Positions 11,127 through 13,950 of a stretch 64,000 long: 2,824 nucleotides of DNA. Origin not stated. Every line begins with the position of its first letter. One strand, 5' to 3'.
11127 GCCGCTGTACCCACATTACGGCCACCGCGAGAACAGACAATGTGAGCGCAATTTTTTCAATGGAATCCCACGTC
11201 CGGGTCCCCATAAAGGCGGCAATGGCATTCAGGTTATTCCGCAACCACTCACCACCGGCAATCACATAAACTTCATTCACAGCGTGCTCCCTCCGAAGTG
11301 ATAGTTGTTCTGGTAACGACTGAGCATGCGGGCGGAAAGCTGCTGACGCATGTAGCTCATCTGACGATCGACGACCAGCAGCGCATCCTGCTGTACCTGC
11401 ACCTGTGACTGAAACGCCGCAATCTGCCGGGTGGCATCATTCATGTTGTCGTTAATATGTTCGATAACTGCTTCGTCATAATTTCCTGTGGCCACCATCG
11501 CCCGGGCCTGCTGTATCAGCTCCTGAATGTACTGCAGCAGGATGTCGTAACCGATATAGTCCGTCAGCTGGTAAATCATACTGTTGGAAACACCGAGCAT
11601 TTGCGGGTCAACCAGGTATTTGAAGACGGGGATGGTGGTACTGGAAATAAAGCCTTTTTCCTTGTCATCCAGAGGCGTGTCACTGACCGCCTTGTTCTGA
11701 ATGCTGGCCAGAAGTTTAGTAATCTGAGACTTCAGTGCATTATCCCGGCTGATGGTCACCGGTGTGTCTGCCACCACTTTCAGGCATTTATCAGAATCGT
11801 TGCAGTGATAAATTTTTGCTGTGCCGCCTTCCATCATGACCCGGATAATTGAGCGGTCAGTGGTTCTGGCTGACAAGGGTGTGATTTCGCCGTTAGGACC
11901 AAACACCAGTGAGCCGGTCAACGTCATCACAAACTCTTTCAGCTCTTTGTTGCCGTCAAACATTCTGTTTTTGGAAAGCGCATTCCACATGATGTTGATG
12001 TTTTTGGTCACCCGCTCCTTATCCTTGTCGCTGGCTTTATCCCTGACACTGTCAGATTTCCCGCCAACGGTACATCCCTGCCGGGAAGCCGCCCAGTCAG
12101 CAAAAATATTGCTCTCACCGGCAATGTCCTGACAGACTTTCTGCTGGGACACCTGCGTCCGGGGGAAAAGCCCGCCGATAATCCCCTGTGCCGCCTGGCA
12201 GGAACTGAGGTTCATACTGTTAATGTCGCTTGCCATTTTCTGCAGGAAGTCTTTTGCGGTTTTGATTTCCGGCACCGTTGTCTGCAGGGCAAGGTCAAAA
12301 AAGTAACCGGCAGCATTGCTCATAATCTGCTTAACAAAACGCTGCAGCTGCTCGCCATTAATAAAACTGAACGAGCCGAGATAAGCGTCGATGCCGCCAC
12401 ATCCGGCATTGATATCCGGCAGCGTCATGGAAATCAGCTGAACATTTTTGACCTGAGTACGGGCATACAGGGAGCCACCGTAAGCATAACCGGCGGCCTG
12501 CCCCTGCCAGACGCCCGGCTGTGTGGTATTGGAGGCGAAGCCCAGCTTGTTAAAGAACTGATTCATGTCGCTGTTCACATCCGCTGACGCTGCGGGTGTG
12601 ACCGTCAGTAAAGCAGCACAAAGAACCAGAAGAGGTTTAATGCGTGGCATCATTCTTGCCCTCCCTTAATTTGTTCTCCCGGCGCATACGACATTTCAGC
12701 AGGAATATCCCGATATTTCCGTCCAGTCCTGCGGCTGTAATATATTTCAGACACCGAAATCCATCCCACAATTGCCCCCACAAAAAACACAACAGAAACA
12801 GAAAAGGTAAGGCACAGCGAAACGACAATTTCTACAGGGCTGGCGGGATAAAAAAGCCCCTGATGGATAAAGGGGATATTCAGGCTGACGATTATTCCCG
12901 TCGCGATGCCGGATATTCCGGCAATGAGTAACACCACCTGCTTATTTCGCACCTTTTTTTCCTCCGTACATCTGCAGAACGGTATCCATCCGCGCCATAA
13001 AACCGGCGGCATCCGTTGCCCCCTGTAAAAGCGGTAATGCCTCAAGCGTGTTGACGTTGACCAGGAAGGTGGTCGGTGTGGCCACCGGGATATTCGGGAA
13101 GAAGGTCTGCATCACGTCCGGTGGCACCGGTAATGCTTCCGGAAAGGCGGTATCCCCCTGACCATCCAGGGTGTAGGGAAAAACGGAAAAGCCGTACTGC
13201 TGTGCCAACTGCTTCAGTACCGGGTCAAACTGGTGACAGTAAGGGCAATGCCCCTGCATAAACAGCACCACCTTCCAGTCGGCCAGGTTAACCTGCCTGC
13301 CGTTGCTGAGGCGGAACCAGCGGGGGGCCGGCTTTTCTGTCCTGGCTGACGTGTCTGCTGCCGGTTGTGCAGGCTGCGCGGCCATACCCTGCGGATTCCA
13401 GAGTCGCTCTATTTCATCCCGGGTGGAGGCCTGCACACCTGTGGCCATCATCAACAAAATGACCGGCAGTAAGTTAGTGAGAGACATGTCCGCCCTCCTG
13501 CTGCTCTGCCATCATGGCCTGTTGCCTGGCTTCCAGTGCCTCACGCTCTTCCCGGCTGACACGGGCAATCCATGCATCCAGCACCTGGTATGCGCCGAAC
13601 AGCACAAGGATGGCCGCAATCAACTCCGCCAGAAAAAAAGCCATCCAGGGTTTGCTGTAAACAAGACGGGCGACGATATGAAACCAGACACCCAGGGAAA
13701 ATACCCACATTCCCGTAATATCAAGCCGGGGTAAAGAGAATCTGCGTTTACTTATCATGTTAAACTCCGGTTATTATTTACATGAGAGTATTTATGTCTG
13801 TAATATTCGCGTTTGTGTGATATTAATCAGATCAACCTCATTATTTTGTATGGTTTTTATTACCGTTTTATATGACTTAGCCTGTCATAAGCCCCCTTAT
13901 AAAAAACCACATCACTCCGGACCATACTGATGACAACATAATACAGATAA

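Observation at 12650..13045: Only one ORF where F has trbJ plus trbF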

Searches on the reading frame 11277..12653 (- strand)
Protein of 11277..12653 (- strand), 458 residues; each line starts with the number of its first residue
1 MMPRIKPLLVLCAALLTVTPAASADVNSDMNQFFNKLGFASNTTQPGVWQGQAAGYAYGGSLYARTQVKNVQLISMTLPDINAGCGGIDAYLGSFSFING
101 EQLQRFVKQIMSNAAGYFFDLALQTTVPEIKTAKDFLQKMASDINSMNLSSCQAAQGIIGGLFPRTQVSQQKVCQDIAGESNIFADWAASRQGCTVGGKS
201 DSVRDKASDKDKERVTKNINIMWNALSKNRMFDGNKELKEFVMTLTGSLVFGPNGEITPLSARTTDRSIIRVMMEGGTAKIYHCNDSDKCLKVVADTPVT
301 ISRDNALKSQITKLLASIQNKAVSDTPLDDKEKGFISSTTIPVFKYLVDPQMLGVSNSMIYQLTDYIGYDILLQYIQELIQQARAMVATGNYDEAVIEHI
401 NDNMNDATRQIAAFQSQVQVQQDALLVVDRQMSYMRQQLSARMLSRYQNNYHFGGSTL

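Call 3: search_protein_families(library=ncbifam, proteins=[window:11277-12653:-], max_evalue=0.01)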
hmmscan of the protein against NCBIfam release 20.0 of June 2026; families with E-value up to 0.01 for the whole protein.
window:11277-12653:- (458 aa): 1 family
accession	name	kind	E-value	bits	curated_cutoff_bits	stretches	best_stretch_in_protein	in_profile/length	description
NF010279.0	PRK13723.1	equivalog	1.9e-276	916.8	625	1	1-456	1-456/457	conjugal transfer pilus assembly protein TraH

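Call 4: search_protein_families(library=pfam, proteins=[window:11277-12653:-], max_evalue=0.01)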
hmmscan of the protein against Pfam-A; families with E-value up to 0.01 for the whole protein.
window:11277-12653:- (458 aa): 2 families
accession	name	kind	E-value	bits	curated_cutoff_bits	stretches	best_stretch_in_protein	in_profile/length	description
PF06122.16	TraH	-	5.4e-113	378.4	25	1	30-378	1-358/358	Conjugative relaxosome accessory transposon protein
PF18915.5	DUF5667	-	0.0017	19.2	27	1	370-429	31-93/99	Domain of unknown function (DUF5667)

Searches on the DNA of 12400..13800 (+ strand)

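Call 5: search_dna_similar(query=window:12400-13800:+, collection=plasmids, mode=near, max_rows=30)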
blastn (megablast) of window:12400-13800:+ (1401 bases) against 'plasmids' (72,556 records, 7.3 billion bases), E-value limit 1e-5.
Records with a match: 3904; places in all: 3976; records where one place covers at least 80% of the query: 3479.
Best place of each record, by identity: >=99% 131; 95-99% 3341; 90-95% 108; 80-90% 55; 60-80% 269.
By first word of the organism name: Escherichia 2938; Klebsiella 398; Salmonella 352; Shigella 122; Serratia 55; Enterobacter 23; Citrobacter 10; uncultured 4; Cronobacter 1; Pseudomonas 1.
By predicted mobility (MOB-suite, as given by PLSDB): conjugative 3850; mobilizable 42; non-mobilizable 12.
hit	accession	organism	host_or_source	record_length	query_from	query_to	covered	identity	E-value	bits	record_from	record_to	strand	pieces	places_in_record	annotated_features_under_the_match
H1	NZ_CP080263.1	Escherichia coli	Chicken fecal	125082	1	1401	100%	100.0%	0e+0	2588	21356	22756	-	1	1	trbB: type-F conjugative transfer system pilin assembly thiol-disulfide ... | trbJ: P-type conjugative transfer protein TrbJ | traQ: type-F conjugative transfer system pilin chaperone TraQ | traH: conjugal transfer pilus assembly protein TraH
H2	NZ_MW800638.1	Escherichia coli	-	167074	1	1401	100%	100.0%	0e+0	2588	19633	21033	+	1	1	trbB: type-F conjugative transfer system pilin assembly thiol-disulfide ... | trbJ: P-type conjugative transfer protein TrbJ | traQ: type-F conjugative transfer system pilin chaperone TraQ | traH: conjugal transfer pilus assembly protein TraH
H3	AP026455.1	Escherichia coli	whole organism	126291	1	1401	100%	100.0%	0e+0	2588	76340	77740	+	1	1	trbB_1: conjugal transfer protein TrbB | hypothetical protein | TraQ_1: type-F conjugative transfer system pilin chaperone TraQ | traH_1: conjugal transfer protein TraH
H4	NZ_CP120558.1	Escherichia coli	Homo sapiens,isolate,feces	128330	1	1401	100%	100.0%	0e+0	2588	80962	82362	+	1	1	trbB: type-F conjugative transfer system pilin assembly thiol-disulfide ... | trbJ: P-type conjugative transfer protein TrbJ | traQ: type-F conjugative transfer system pilin chaperone TraQ | traH: conjugal transfer pilus assembly protein TraH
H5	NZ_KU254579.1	Escherichia coli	Homo sapiens,urine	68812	1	1401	100%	100.0%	0e+0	2588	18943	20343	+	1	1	trbB: type-F conjugative transfer system pilin assembly thiol-disulfide ... | trbJ: P-type conjugative transfer protein TrbJ | traQ: type-F conjugative transfer system pilin chaperone TraQ | traH: conjugal transfer pilus assembly protein TraH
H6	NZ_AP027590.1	Escherichia coli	Homo sapiens,whole organism,feces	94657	1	1401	100%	100.0%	0e+0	2588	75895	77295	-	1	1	trbB: type-F conjugative transfer system pilin assembly thiol-disulfide ... | trbJ: P-type conjugative transfer protein TrbJ | traQ: type-F conjugative transfer system pilin chaperone TraQ | traH: conjugal transfer pilus assembly protein TraH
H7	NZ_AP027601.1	Escherichia coli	Homo sapiens,whole organism,feces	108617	1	1401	100%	100.0%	0e+0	2588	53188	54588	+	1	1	trbB: type-F conjugative transfer system pilin assembly thiol-disulfide ... | trbJ: P-type conjugative transfer protein TrbJ | traQ: type-F conjugative transfer system pilin chaperone TraQ | traH: conjugal transfer pilus assembly protein TraH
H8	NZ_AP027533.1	Escherichia coli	Homo sapiens,whole organism,feces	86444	1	1401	100%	100.0%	0e+0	2588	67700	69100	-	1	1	trbB: type-F conjugative transfer system pilin assembly thiol-disulfide ... | trbJ: P-type conjugative transfer protein TrbJ | traQ: type-F conjugative transfer system pilin chaperone TraQ | traH: conjugal transfer pilus assembly protein TraH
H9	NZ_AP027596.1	Escherichia coli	Homo sapiens,whole organism,feces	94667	1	1401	100%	100.0%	0e+0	2588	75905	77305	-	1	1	trbB: type-F conjugative transfer system pilin assembly thiol-disulfide ... | trbJ: P-type conjugative transfer protein TrbJ | traQ: type-F conjugative transfer system pilin chaperone TraQ | traH: conjugal transfer pilus assembly protein TraH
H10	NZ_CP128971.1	Escherichia coli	-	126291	1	1401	100%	100.0%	0e+0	2588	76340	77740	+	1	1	trbB: type-F conjugative transfer system pilin assembly thiol-disulfide ... | trbJ: P-type conjugative transfer protein TrbJ | traQ: type-F conjugative transfer system pilin chaperone TraQ | traH: conjugal transfer pilus assembly protein TraH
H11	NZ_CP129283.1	Escherichia coli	Chicken,bacterium,liver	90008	1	1401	100%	100.0%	0e+0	2588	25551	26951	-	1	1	trbB: type-F conjugative transfer system pilin assembly thiol-disulfide ... | trbJ: P-type conjugative transfer protein TrbJ | traQ: type-F conjugative transfer system pilin chaperone TraQ | traH: conjugal transfer pilus assembly protein TraH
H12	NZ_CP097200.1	Escherichia coli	pig,pure culture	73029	1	1401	100%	99.9%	0e+0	2582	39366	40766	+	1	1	trbB: type-F conjugative transfer system pilin assembly thiol-disulfide ... | trbJ: P-type conjugative transfer protein TrbJ | traQ: type-F conjugative transfer system pilin chaperone TraQ | traH: conjugal transfer pilus assembly protein TraH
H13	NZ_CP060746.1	Klebsiella pneumoniae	Homo sapiens,bile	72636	1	1401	100%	99.9%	0e+0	2577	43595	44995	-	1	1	trbB: type-F conjugative transfer system pilin assembly thiol-disulfide ... | trbJ: P-type conjugative transfer protein TrbJ | traQ: type-F conjugative transfer system pilin chaperone TraQ | traH: conjugal transfer pilus assembly protein TraH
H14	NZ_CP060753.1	Escherichia coli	Homo sapiens,bile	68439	1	1401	100%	99.9%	0e+0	2577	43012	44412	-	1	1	trbB: type-F conjugative transfer system pilin assembly thiol-disulfide ... | trbJ: P-type conjugative transfer protein TrbJ | traQ: type-F conjugative transfer system pilin chaperone TraQ | traH: conjugal transfer pilus assembly protein TraH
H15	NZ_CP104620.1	Escherichia coli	cell culture,chicken feces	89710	1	1401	100%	99.9%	0e+0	2577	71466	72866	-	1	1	trbB: type-F conjugative transfer system pilin assembly thiol-disulfide ... | trbJ: P-type conjugative transfer protein TrbJ | traQ: type-F conjugative transfer system pilin chaperone TraQ | traH: conjugal transfer pilus assembly protein TraH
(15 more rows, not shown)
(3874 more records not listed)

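Call 6: get_annotated_region(hit=H1, flank=1500)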
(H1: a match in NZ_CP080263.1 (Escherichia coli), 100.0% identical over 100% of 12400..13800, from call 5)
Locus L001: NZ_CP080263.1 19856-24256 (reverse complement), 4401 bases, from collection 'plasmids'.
description: Escherichia coli strain 135 plasmid p135-3, complete sequence
organism: Escherichia coli (NCBI taxid 562)
taxonomy: Bacteria; Pseudomonadota; Gammaproteobacteria; Enterobacterales; Enterobacteriaceae; Escherichia; Escherichia coli
host: -; source: Chicken fecal; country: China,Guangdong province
typing (MOB-suite, as given by PLSDB): conjugative; replicon IncFIA,IncFIB; relaxase MOBF,MOBP; mating-pair formation MPF_F
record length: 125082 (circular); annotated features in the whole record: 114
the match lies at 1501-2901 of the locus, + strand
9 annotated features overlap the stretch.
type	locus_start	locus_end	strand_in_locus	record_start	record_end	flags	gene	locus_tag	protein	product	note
CDS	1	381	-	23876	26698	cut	traG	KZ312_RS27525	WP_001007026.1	conjugal transfer mating-pair stabilization protein TraG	-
CDS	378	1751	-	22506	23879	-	traH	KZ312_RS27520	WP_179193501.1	conjugal transfer pilus assembly protein TraH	-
CDS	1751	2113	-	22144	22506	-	trbJ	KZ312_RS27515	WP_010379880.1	P-type conjugative transfer protein TrbJ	-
CDS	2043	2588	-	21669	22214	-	trbB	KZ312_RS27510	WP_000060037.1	type-F conjugative transfer system pilin assembly thiol-disulfide isomerase TrbB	-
CDS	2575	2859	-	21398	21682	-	traQ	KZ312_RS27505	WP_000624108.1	type-F conjugative transfer system pilin chaperone TraQ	-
CDS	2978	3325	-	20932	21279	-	trbA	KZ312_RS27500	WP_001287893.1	conjugal transfer protein TrbA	-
CDS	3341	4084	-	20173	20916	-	traF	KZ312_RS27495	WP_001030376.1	type-F conjugative transfer system pilin assembly protein TraF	-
CDS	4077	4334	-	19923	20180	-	-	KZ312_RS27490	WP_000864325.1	conjugal transfer protein TrbE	-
CDS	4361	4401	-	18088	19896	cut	traN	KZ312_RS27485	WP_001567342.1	type-F conjugative transfer system mating-pair stabilization protein TraN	-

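Call 13: search_dna_similar(query=window:12696-12749:-, collection=plasmids, mode=near, max_rows=40, rows=spread, max_evalue=10)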
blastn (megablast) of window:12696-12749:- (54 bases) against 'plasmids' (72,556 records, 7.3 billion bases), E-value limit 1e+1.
Records with a match: 780; places in all: 783; records where one place covers at least 80% of the query: 780.
Best place of each record, by identity: >=99% 558; 95-99% 222.
By first word of the organism name: Escherichia 674; Salmonella 81; Shigella 14; Klebsiella 8; Enterobacter 2; uncultured 1.
By predicted mobility (MOB-suite, as given by PLSDB): conjugative 774; mobilizable 6.
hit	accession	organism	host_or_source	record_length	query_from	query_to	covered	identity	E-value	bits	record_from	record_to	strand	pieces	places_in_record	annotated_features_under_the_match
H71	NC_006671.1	Escherichia coli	-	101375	1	54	100%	100.0%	9e-20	100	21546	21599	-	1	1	trbJ: P-type conjugative transfer protein TrbJ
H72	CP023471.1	Salmonella enterica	Homo sapiens,whole organism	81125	1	54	100%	100.0%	9e-20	100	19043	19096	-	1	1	conjugal transfer protein TrbJ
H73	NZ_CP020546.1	Escherichia coli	Homo sapiens,bile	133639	1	54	100%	100.0%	9e-20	100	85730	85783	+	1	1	trbJ: P-type conjugative transfer protein TrbJ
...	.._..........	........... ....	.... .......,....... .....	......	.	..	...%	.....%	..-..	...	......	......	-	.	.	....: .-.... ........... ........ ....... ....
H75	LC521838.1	Klebsiella pneumoniae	Homo sapiens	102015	1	54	100%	100.0%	9e-20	100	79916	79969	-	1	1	hypothetical protein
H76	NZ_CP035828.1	Escherichia coli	Homo sapiens,stool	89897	1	54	100%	100.0%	9e-20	100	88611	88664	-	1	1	trbJ: P-type conjugative transfer protein TrbJ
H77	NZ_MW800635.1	Escherichia coli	-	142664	1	54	100%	100.0%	9e-20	100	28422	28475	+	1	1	trbJ: P-type conjugative transfer protein TrbJ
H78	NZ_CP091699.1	Escherichia coli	river water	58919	1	54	100%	100.0%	9e-20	100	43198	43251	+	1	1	trbJ: P-type conjugative transfer protein TrbJ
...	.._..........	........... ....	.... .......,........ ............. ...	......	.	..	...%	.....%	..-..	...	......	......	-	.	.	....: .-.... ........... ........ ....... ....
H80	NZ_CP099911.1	Escherichia albertii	TBG,cell culture,feces,Poyang Lake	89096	1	54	100%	100.0%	9e-20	100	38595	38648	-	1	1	trbJ: P-type conjugative transfer protein TrbJ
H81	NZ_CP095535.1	Escherichia coli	Homo sapiens,blood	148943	1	54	100%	100.0%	9e-20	100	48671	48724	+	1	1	trbJ: P-type conjugative transfer protein TrbJ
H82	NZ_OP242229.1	Escherichia coli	Homo sapiens,stool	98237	1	54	100%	100.0%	9e-20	100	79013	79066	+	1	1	trbJ: P-type conjugative transfer protein TrbJ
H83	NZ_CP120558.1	Escherichia coli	Homo sapiens,isolate,feces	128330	1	54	100%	100.0%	9e-20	100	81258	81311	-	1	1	trbJ: P-type conjugative transfer protein TrbJ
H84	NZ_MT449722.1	Escherichia coli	-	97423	1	54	100%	100.0%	9e-20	100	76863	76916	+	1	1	trbJ: P-type conjugative transfer protein TrbJ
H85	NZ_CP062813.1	Escherichia coli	Sus scrofa domesticus,feces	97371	1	54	100%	100.0%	9e-20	100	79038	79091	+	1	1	trbJ: P-type conjugative transfer protein TrbJ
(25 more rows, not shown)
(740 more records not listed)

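Call 42: search_dna_similar(query=window:12696-12749:-, collection=ecoli_genomes, mode=near, max_rows=5, max_evalue=10)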
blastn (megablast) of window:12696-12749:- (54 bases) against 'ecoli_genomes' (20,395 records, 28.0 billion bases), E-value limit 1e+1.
Records with a match: 698; places in all: 701; records where one place covers at least 80% of the query: 698.
Genomes with a match: 683 of 5426; with a place that covers at least 80% of the query: 683. Places per genome that has any: lowest 1, median 1, highest 2. On chromosomes: 9 places; on plasmids: 692.
Best place of each record, by identity: >=99% 503; 95-99% 195.
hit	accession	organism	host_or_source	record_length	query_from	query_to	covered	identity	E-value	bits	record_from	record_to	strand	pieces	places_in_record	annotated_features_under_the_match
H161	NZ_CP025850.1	Escherichia coli strain 600468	Homo sapiens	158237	1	54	100%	100.0%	3e-19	100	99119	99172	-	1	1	trbJ: P-type conjugative transfer protein TrbJ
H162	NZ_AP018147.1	Escherichia coli strain M217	Homo sapiens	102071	1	54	100%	100.0%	3e-19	100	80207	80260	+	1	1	trbJ: P-type conjugative transfer protein TrbJ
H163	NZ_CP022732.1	Escherichia coli strain SA186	Homo sapiens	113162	1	54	100%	100.0%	3e-19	100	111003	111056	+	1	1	trbJ: P-type conjugative transfer protein TrbJ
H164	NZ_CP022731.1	Escherichia coli strain SA186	Homo sapiens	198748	1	54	100%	100.0%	3e-19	100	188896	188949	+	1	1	trbJ: P-type conjugative transfer protein TrbJ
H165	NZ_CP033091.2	Escherichia coli DSM 30083 = JCM 1649 = ATCC 11775 strain ...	-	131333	1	54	100%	100.0%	3e-19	100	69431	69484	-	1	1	trbJ: P-type conjugative transfer protein TrbJ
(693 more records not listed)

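Call 44: get_annotated_region(hit=H71, flank=700)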
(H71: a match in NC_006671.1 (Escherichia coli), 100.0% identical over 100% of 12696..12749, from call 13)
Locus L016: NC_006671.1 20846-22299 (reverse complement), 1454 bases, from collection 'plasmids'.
description: Escherichia coli plasmid pAPEC-O2-R, complete sequence
organism: Escherichia coli (NCBI taxid 562)
taxonomy: Bacteria; Pseudomonadota; Gammaproteobacteria; Enterobacterales; Enterobacteriaceae; Escherichia; Escherichia coli
host: -; source: -; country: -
typing (MOB-suite, as given by PLSDB): conjugative; replicon IncFIA,IncFII; relaxase MOBF; mating-pair formation MPF_F
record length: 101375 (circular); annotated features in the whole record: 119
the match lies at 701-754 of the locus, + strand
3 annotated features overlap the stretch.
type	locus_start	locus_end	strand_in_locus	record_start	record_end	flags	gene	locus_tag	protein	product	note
CDS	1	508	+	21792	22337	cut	trbB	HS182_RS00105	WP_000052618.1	type-F conjugative transfer system pilin assembly thiol-disulfide isomerase TrbB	-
CDS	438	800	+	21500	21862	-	trbJ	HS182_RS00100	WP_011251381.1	P-type conjugative transfer protein TrbJ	-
CDS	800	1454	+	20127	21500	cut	traH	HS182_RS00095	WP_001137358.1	conjugal transfer pilus assembly protein TraH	-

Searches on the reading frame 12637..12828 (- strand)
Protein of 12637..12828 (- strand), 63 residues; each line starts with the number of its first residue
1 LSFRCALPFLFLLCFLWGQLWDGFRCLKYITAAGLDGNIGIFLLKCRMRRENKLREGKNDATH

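Call 41: search_protein_families(library=ncbifam, proteins=[window:12637-12828:-], max_evalue=10)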
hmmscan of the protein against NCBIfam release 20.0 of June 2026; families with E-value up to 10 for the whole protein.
window:12637-12828:- (63 aa): 1 family
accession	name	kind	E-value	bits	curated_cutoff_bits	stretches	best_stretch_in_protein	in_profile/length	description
NF010306.0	PRK13743.1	equivalog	0.00013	21.7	144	1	35-62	113-140/140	F-type conjugal transfer protein TrbF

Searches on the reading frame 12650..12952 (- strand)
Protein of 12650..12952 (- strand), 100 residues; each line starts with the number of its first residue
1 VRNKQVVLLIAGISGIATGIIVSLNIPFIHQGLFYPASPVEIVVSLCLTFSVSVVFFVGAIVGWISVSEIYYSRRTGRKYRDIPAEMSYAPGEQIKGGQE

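Call 41: search_protein_families(library=ncbifam, proteins=[window:12650-12952:-], max_evalue=10)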
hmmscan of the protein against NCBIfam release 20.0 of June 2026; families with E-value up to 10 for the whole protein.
window:12650-12952:- (100 aa): 3 families
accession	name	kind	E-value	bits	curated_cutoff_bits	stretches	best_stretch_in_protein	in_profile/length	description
NF010265.0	PRK13711.1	equivalog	5.6e-56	187.7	164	1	1-94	21-114/115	P-type conjugative transfer protein TrbJ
TIGR00341.1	TIGR00341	hypoth_equivalog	0.006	15.9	94.75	1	11-80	228-303/325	TIGR00341 family protein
NF011663.0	PRK15083.1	subfamily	0.015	13.4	589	1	8-69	270-328/639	PTS mannitol transporter subunit IICBA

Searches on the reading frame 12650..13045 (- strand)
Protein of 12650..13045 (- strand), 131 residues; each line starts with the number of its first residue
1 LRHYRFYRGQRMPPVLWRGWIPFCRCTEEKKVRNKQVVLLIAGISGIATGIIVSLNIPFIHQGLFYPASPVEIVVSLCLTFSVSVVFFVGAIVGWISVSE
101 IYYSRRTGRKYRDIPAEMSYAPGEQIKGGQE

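Call 3: search_protein_families(library=ncbifam, proteins=[window:12650-13045:-], max_evalue=0.01)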
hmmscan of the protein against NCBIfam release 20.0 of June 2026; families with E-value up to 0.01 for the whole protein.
window:12650-13045:- (131 aa): 1 family
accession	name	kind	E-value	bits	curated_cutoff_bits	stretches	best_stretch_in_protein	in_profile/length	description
NF010265.0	PRK13711.1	equivalog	2.9e-72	240.2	164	1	12-125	1-114/115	P-type conjugative transfer protein TrbJ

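Call 4: search_protein_families(library=pfam, proteins=[window:12650-13045:-], max_evalue=0.01)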
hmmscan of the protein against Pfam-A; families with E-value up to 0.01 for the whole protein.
window:12650-13045:- (131 aa): 0 families
